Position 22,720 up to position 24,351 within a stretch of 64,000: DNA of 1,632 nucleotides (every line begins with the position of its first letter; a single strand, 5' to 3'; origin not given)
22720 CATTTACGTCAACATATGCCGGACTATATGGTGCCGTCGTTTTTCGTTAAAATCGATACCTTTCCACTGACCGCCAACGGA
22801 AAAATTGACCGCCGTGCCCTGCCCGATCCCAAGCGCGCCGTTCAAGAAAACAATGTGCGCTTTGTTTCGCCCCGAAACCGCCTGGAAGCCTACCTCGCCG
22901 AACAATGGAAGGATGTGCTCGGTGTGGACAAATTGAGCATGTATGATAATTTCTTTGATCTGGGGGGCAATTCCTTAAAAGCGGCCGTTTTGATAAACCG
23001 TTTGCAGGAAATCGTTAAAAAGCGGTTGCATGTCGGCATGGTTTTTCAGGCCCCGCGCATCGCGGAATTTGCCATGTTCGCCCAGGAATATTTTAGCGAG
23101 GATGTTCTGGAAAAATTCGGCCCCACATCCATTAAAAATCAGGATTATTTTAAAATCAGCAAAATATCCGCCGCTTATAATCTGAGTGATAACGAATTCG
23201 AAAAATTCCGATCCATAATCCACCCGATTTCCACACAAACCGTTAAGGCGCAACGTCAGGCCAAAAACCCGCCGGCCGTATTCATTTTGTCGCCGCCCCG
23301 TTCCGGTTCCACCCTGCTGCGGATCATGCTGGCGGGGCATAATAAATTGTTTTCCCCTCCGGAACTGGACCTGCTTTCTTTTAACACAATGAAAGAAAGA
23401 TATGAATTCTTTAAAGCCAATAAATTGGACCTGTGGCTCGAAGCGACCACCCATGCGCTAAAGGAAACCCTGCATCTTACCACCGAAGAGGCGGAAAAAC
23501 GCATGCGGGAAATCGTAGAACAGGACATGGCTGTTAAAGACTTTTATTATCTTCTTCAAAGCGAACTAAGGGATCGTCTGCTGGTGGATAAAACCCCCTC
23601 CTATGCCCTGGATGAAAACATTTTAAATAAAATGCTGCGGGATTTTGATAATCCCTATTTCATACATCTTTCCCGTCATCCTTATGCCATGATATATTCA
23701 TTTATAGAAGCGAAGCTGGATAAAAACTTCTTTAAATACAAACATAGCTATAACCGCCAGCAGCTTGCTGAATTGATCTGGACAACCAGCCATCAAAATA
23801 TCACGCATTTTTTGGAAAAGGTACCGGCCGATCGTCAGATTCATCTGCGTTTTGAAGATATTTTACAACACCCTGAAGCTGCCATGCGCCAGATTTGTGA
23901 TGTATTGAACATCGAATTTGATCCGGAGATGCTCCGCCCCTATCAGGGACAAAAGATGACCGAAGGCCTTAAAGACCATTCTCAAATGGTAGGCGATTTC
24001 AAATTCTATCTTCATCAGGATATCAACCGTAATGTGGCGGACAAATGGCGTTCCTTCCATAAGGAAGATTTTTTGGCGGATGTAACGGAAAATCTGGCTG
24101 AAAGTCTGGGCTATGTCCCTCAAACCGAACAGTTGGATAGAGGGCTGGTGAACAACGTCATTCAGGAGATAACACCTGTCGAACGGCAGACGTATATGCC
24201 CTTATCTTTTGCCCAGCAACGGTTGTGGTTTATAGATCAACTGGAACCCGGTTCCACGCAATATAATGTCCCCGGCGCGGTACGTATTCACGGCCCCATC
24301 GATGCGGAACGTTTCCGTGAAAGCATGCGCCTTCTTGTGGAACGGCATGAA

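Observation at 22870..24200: CurM/olefin-synthase-like sulfotransferase domain inserted mid-line in an NRPS, directly after the T domain of a serine module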

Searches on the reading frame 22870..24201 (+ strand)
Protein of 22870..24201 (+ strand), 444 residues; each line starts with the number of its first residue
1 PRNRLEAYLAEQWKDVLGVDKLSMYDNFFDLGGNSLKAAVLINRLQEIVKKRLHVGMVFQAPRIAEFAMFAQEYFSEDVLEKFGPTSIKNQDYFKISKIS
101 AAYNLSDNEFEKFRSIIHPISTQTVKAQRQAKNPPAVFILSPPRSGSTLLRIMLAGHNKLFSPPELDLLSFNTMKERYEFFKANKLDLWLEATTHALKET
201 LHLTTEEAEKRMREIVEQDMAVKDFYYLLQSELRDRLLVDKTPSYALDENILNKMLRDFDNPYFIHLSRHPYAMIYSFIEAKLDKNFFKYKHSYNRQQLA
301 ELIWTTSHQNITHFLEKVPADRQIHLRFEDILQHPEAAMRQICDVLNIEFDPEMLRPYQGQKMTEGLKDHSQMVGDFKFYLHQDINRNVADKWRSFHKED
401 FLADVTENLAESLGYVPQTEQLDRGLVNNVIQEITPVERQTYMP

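Call 59: search_protein_families(library=ncbifam, proteins=[window:22870-24201:+], max_evalue=0.01)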
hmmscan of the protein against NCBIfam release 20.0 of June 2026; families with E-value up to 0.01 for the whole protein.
window:22870-24201:+ (444 aa): 7 families
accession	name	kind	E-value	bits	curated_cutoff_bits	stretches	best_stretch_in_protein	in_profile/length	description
NF047350.1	aureusi_NRPS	equivalog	3.4e-16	57.4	2500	1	1-99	905-1000/2373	aureusimine non-ribosomal peptide synthetase AusA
NF004282.0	PRK05691.1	subfamily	6e-11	39.1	4090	1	1-79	4238-4316/4334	non-ribosomal peptide synthase/polyketide synthase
NF038078.1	NRPS_MxcG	equivalog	1.1e-10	39.5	2300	1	4-70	974-1040/1442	myxochelin non-ribosomal peptide synthetase MxcG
NF041803.1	NRPS_SolG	exception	1.7e-08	32.5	2200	1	1-69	1086-1153/1163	solanimycin non-ribosomal peptide synthetase SolG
TIGR03443.1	alpha_am_amid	equivalog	1.3e-06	26.1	1030.1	1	5-89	849-936/1390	L-aminoadipate-semialdehyde dehydrogenase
NF052394.1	NodProtNoeE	equivalog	2.1e-06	26.7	500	1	131-278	5-137/387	nodulation protein NoeE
NF045894.1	PKS_plus_SDR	equivalog_domain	0.0033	15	1740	1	12-71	1447-1509/1515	type I polyketide synthase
